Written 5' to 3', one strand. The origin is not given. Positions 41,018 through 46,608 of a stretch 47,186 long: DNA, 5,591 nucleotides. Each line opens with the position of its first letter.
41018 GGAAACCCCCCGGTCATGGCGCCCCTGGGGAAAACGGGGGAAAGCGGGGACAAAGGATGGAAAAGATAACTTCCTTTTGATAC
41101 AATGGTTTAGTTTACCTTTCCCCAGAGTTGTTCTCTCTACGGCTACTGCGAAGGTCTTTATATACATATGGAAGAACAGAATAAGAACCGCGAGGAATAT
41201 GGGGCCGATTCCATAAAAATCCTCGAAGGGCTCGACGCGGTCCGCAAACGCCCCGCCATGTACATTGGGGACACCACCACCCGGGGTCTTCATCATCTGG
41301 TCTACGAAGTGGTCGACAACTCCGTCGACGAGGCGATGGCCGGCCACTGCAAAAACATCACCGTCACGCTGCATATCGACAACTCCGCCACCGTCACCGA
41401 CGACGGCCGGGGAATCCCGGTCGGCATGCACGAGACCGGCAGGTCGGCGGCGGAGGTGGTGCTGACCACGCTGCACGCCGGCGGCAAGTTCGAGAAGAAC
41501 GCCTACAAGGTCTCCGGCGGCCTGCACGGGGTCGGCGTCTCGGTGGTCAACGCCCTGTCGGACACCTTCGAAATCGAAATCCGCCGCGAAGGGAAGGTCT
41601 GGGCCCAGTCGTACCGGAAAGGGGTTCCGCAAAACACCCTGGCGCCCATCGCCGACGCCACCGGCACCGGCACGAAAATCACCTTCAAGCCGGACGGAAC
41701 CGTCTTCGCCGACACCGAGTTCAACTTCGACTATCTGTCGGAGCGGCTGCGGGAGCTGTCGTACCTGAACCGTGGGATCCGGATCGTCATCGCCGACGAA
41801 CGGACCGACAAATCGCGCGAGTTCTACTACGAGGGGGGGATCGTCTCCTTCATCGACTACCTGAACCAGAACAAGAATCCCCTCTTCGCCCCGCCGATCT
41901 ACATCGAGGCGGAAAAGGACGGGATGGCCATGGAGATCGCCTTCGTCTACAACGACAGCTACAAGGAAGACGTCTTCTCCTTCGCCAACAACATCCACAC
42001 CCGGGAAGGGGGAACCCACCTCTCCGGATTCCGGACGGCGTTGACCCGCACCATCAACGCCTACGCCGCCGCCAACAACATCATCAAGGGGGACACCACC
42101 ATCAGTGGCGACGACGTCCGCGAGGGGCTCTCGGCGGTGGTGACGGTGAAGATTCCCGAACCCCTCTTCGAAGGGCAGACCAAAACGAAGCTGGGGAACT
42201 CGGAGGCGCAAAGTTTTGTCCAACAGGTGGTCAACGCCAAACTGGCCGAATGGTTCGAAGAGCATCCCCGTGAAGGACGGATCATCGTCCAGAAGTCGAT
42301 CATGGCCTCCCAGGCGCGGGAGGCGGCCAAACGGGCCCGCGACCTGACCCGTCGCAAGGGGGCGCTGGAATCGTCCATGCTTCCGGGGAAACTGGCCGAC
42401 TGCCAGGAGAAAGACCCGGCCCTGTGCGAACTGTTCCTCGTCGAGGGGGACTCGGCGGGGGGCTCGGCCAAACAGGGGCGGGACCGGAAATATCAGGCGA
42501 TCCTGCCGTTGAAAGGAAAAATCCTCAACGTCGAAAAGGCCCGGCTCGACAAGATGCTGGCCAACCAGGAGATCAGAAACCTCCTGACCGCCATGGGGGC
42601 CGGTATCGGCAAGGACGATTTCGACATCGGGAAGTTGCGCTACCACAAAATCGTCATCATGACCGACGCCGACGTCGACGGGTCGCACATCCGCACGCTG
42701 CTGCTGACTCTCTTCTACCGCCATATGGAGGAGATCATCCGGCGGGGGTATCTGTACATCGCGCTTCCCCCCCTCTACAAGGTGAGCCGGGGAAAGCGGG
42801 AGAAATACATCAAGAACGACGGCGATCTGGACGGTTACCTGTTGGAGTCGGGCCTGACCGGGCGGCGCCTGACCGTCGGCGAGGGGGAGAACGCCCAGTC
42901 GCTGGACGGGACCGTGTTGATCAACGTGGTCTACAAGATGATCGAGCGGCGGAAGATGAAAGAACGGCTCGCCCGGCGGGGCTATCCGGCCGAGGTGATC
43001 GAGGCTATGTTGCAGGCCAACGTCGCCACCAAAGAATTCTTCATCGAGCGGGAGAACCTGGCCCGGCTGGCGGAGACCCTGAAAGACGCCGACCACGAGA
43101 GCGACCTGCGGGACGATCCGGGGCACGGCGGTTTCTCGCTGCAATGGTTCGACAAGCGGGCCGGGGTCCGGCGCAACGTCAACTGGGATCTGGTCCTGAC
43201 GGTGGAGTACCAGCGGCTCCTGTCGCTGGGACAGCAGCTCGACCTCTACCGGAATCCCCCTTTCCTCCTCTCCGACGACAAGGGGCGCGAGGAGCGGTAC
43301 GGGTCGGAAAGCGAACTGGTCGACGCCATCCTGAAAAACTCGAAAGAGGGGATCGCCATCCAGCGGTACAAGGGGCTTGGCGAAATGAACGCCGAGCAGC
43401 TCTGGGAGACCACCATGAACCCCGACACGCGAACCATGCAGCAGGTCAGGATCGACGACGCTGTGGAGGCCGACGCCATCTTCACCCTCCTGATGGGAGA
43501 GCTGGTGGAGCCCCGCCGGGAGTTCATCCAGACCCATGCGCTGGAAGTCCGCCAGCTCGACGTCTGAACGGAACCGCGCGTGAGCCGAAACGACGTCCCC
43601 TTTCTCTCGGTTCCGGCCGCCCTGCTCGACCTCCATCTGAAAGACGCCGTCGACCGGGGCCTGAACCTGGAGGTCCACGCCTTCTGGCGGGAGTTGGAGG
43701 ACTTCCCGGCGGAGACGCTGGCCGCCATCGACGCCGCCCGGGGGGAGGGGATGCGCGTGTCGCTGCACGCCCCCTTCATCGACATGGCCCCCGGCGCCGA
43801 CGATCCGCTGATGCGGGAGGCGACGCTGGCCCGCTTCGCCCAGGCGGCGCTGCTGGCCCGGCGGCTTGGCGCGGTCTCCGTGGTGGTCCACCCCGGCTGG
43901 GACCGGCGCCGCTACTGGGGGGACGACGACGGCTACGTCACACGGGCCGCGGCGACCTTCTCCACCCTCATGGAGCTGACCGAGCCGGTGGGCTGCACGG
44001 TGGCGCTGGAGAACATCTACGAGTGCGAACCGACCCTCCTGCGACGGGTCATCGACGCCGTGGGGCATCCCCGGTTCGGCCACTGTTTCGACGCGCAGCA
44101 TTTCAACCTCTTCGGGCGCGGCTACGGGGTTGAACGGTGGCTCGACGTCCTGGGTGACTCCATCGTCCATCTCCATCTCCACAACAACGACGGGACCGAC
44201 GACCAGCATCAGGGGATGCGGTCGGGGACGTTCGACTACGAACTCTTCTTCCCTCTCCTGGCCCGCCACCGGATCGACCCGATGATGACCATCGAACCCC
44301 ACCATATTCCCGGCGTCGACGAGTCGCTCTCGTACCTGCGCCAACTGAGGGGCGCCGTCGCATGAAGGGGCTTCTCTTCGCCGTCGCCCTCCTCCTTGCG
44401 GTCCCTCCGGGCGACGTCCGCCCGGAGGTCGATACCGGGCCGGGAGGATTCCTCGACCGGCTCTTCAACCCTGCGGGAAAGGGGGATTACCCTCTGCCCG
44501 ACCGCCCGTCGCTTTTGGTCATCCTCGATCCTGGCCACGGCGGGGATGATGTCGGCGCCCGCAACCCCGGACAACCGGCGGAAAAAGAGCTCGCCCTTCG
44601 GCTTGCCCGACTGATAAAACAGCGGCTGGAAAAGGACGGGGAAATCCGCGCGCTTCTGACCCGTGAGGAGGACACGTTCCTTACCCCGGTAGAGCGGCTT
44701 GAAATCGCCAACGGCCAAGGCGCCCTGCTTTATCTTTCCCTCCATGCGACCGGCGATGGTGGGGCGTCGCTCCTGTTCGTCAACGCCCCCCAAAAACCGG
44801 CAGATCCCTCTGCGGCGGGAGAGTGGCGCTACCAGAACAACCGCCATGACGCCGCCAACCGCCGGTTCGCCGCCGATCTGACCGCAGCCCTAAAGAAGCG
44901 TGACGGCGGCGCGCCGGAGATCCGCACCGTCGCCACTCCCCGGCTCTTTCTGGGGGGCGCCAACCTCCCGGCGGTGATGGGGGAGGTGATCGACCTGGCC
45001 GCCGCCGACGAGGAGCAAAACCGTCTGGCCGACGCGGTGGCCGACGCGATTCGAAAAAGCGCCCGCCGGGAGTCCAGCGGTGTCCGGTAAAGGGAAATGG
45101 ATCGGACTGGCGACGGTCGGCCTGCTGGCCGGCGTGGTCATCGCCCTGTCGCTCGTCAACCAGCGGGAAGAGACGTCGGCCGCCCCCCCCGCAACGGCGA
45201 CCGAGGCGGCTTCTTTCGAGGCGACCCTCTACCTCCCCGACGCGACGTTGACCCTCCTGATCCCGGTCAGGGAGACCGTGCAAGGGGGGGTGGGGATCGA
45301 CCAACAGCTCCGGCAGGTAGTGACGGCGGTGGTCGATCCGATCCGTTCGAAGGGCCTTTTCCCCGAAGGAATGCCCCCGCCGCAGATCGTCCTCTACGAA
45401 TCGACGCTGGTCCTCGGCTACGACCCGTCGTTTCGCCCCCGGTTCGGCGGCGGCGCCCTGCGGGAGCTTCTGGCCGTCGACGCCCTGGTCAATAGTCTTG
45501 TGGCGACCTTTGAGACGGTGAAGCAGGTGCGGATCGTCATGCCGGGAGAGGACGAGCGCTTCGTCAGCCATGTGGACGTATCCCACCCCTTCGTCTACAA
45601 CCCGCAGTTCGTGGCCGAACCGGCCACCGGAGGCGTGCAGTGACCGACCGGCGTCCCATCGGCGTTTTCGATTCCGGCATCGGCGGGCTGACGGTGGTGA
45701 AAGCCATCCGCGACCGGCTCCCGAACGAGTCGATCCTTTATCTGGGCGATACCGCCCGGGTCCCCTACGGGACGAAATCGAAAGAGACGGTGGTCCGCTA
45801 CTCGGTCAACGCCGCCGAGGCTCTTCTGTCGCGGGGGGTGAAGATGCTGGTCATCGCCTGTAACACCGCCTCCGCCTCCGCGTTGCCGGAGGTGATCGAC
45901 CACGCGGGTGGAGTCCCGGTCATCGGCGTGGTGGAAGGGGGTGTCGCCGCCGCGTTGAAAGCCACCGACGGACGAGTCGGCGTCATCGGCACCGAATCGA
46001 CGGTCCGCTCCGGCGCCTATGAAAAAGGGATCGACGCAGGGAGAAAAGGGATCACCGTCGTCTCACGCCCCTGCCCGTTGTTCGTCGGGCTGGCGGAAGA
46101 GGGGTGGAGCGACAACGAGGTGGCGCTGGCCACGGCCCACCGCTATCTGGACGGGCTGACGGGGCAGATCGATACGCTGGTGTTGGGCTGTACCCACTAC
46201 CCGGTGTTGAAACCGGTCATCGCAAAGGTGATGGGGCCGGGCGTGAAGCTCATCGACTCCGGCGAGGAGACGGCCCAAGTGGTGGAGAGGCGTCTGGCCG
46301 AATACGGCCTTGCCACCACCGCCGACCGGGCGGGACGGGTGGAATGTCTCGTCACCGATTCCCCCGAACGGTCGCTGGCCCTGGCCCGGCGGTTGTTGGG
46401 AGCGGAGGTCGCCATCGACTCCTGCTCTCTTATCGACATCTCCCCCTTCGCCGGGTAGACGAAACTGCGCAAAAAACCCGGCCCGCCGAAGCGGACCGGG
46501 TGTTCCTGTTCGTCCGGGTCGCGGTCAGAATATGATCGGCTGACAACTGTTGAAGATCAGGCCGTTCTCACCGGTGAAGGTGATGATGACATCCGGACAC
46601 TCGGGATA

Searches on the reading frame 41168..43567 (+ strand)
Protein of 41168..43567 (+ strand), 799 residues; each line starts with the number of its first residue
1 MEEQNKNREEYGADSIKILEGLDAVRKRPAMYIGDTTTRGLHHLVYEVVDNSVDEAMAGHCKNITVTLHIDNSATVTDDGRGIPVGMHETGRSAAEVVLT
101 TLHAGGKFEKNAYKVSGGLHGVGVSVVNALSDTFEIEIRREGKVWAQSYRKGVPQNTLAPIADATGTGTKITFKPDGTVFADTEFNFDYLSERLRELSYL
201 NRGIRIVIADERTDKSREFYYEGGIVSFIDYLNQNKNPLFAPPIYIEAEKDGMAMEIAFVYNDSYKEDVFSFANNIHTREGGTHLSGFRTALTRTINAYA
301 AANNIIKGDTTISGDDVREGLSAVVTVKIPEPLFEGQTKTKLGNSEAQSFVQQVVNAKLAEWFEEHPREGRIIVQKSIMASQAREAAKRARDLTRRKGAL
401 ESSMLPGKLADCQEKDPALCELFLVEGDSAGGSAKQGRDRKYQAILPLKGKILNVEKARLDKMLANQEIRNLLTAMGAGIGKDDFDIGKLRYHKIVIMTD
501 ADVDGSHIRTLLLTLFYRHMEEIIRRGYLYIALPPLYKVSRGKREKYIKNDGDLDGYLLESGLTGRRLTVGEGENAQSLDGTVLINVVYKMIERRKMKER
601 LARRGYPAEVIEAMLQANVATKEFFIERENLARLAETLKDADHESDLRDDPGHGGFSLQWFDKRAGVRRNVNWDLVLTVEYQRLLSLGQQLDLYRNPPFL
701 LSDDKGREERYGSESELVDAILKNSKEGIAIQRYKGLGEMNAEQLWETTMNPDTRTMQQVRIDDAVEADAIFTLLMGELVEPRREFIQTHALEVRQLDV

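Call 43: search_protein_families(library=pfam, proteins=[window:41168-43567:+], max_evalue=0.0001)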
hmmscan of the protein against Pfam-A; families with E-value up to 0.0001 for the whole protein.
window:41168-43567:+ (799 aa): 5 families
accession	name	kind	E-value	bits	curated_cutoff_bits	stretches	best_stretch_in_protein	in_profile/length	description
PF00204.31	DNA_gyraseB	-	1.1e-59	201.2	27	1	224-392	1-172/173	DNA gyrase B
PF00986.26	DNA_gyraseB_C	-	5.5e-31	107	29.8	1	727-788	2-63/63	DNA gyrase B subunit, carboxyl terminus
PF01751.28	Toprim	-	4.6e-18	65.6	23.1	1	421-522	1-86/96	Toprim domain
PF02518.31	HATPase_c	-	9.7e-17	61.9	26.4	1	39-176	4-108/111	Histidine kinase-, DNA gyrase B-, and HSP90-like ATPase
PF21249.2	GyrB_hook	-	6.6e-06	26.1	23.7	1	535-557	1-23/29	GyrB, hook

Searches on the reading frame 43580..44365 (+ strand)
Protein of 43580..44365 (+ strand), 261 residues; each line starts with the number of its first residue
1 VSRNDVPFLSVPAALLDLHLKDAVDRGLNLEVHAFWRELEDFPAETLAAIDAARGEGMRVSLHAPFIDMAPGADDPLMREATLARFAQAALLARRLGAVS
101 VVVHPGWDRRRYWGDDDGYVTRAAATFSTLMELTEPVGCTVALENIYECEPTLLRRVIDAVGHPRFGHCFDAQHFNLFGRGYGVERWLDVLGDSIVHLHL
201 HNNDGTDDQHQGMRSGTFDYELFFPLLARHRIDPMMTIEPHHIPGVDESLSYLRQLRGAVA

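Call 43: search_protein_families(library=pfam, proteins=[window:43580-44365:+], max_evalue=0.0001)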
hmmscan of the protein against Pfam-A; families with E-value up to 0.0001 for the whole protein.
window:43580-44365:+ (261 aa): 1 family
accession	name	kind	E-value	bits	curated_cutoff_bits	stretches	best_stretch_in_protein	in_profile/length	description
PF01261.30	AP_endonuc_2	-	9.5e-31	107.8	31.1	1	36-255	22-248/249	Xylose isomerase-like TIM barrel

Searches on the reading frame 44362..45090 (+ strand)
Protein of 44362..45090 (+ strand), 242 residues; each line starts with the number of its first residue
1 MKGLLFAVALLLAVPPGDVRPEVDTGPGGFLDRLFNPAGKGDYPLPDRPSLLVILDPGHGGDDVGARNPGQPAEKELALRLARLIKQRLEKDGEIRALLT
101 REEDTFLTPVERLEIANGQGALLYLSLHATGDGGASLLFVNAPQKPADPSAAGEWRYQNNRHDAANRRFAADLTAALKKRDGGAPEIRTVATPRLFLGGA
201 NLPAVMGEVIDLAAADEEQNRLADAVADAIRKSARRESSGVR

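Call 43: search_protein_families(library=pfam, proteins=[window:44362-45090:+], max_evalue=0.0001)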
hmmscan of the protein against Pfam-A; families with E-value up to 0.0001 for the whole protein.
window:44362-45090:+ (242 aa): 1 family
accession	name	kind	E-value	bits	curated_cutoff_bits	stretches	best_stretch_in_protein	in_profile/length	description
PF01520.23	Amidase_3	-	1.4e-22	81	27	1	53-231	1-173/174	N-acetylmuramoyl-L-alanine amidase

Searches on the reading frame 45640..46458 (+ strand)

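Call 43: search_protein_families(library=pfam, proteins=[window:45640-46458:+], max_evalue=0.0001)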
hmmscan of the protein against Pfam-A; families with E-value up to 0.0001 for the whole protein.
window:45640-46458:+ (272 aa): 1 family
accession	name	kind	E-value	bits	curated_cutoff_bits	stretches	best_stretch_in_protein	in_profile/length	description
PF01177.27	Asp_Glu_race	-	4.4e-23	82.6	31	1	19-213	16-209/211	Asp/Glu/Hydantoin racemase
